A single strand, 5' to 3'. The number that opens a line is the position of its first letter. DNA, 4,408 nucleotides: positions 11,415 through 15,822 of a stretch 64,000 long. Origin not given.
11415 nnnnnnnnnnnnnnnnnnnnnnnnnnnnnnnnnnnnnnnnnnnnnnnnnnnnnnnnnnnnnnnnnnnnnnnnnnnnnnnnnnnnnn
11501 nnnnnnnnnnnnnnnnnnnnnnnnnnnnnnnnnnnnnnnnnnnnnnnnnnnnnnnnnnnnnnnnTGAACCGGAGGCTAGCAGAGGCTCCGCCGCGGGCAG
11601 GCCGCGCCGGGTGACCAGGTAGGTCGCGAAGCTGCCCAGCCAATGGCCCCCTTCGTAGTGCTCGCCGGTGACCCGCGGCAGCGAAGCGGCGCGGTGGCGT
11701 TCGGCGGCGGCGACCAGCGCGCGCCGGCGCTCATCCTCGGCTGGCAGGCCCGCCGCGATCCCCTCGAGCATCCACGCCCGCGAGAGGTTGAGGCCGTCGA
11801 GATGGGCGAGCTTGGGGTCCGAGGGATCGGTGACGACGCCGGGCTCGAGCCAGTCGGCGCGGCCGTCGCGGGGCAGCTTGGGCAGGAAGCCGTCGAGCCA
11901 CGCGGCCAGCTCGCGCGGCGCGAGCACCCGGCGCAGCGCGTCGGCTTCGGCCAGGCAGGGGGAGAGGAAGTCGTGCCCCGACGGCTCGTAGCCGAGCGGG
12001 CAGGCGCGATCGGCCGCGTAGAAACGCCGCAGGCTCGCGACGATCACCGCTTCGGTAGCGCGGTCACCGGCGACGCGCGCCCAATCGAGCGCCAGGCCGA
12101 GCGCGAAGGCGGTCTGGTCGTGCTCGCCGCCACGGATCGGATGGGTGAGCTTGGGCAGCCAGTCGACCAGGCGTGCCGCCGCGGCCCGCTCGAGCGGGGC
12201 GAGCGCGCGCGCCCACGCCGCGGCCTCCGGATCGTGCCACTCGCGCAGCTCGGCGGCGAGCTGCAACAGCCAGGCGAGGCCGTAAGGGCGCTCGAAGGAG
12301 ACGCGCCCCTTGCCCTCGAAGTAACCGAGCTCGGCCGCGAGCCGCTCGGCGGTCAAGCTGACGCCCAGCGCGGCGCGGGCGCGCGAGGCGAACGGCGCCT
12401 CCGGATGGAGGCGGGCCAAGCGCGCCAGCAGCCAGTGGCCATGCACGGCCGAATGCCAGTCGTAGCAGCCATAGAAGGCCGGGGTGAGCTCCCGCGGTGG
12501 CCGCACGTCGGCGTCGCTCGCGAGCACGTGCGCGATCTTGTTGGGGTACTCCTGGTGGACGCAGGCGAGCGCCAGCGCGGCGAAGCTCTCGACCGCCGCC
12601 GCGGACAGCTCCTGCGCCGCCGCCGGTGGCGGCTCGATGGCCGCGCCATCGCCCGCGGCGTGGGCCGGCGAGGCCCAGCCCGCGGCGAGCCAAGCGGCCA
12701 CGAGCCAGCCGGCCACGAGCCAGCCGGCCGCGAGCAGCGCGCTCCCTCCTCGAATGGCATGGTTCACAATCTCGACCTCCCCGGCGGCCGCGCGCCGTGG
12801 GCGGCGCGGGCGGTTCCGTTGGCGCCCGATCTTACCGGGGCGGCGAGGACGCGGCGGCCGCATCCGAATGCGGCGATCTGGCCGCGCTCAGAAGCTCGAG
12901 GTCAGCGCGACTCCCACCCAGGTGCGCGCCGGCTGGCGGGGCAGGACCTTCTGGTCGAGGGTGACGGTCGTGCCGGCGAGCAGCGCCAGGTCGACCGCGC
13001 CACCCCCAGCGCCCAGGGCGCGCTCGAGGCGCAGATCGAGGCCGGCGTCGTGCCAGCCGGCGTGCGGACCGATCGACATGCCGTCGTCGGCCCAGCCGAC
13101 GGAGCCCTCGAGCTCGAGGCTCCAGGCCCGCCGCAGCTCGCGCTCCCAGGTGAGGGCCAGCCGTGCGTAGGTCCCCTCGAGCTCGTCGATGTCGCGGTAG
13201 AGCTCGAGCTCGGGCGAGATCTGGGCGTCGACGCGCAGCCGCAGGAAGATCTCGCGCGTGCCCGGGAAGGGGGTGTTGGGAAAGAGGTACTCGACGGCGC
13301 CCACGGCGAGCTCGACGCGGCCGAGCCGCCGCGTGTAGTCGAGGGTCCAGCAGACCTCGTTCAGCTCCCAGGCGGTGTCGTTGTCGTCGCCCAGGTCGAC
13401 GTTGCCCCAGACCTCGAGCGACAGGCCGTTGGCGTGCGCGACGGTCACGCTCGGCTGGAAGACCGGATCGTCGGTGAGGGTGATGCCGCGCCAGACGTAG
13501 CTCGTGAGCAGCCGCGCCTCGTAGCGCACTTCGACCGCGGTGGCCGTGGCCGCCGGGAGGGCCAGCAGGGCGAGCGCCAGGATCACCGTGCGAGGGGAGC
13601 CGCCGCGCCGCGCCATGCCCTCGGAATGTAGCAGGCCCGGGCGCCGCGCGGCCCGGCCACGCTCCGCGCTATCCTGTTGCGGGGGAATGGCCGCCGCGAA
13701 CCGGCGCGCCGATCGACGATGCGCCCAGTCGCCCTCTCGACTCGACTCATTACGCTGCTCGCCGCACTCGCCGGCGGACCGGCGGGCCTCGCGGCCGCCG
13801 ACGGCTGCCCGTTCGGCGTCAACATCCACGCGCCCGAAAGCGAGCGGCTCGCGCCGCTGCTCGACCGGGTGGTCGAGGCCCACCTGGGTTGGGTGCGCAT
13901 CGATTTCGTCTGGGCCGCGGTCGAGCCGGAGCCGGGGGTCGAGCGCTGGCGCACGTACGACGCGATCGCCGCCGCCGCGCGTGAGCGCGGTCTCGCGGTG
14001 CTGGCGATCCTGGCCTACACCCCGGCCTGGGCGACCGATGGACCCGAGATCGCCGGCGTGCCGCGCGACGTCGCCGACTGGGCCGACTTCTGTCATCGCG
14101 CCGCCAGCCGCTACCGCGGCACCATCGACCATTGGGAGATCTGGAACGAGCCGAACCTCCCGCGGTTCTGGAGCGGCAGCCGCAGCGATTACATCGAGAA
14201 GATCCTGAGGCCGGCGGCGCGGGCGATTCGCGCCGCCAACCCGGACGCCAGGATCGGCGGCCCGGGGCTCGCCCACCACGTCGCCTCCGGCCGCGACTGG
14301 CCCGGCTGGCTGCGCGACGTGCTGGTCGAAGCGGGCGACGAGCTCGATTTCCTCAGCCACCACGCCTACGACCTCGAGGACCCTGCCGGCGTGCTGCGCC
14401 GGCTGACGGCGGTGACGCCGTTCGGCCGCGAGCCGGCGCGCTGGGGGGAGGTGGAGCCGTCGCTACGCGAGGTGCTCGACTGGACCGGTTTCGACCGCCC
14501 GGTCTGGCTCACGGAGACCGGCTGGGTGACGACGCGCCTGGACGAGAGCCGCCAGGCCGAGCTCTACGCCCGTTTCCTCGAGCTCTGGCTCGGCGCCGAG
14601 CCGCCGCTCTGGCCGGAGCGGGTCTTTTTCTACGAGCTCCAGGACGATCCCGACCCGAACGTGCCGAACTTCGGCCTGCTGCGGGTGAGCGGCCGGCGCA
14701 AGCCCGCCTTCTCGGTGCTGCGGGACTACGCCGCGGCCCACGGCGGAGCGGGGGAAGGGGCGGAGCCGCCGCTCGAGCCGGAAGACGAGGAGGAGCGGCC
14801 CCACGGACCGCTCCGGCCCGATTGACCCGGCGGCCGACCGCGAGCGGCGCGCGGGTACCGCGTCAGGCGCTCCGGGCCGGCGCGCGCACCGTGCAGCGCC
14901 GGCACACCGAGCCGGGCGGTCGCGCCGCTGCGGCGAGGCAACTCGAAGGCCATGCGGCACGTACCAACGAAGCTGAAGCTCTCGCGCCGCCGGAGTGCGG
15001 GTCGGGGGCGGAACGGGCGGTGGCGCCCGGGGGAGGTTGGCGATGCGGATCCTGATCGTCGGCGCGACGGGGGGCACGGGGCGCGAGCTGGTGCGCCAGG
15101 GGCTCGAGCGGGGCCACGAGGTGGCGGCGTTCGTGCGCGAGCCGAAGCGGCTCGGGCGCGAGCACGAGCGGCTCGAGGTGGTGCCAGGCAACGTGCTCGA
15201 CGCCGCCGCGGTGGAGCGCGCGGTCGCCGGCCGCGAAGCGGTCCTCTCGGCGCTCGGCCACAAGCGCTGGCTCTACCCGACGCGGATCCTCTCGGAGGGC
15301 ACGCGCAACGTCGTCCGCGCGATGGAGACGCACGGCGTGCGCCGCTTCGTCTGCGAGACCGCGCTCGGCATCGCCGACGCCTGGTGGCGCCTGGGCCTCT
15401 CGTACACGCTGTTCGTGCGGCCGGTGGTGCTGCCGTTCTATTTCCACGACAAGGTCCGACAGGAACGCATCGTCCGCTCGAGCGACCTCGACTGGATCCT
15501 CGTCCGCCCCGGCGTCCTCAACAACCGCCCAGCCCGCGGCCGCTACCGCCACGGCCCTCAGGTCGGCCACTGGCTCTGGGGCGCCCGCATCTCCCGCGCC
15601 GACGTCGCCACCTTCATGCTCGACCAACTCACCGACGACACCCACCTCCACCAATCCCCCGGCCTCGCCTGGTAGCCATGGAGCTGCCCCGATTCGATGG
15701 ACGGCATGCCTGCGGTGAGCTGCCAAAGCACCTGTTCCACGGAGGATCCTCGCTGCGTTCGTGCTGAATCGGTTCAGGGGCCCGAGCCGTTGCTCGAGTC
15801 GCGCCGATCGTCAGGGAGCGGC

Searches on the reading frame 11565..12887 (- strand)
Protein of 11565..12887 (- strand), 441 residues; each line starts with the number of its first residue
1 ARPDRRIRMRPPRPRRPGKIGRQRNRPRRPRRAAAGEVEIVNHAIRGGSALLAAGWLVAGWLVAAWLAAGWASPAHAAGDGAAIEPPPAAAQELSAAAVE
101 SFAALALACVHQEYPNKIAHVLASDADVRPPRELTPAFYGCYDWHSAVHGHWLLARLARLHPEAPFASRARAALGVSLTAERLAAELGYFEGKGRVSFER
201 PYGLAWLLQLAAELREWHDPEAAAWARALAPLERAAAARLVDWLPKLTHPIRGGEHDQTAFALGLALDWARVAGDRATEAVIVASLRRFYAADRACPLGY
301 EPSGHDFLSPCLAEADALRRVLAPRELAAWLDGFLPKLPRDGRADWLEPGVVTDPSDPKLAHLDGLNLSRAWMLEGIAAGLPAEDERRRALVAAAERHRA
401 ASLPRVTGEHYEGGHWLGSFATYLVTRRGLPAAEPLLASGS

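Call 40: search_protein_families(library=pfam, proteins=[window:11565-12887:-], max_evalue=0.0001)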
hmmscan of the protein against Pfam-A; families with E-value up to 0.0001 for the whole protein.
window:11565-12887:- (441 aa): 1 family
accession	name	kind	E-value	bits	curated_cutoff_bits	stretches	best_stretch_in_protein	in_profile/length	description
PF11199.13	DUF2891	-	3.3e-134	447.4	25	1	101-423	2-324/325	Protein of unknown function (DUF2891)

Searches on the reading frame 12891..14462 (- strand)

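Call 40: search_protein_families(library=pfam, proteins=[window:12891-14462:-], max_evalue=0.0001)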
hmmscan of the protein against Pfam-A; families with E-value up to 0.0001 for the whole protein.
window:12891-14462:- (524 aa): 1 family
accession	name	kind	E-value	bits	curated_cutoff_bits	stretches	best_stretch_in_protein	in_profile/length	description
PF09694.16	Gcw_chp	-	2.4e-07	31.4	24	1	305-401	3-100/230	Bacterial protein of unknown function (Gcw_chp)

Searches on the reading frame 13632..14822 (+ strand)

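Call 40: search_protein_families(library=pfam, proteins=[window:13632-14822:+], max_evalue=0.0001)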
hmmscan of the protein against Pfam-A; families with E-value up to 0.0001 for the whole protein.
window:13632-14822:+ (397 aa): 2 families
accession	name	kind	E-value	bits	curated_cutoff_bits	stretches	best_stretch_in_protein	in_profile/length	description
PF01229.23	Glyco_hydro_39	-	1.5e-11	44.2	26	1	144-248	121-228/472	Glycosyl hydrolases family 39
PF00150.24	Cellulase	-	3.2e-06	27.3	23.5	1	57-208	4-163/272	Cellulase (glycosyl hydrolase family 5)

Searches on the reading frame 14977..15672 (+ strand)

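Call 40: search_protein_families(library=pfam, proteins=[window:14977-15672:+], max_evalue=0.0001)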
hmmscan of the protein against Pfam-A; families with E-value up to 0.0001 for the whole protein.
window:14977-15672:+ (232 aa): 3 families
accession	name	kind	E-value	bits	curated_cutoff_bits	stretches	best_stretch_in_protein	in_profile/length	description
PF13460.12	NAD_binding_10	-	8.8e-48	163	27.2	1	29-220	1-183/184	NAD(P)H-binding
PF05368.20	NmrA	-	1.7e-10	41.4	27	1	24-126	4-104/298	NmrA-like family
PF01370.27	Epimerase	-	1.2e-09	38.4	20.9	1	25-125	1-111/240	NAD dependent epimerase/dehydratase family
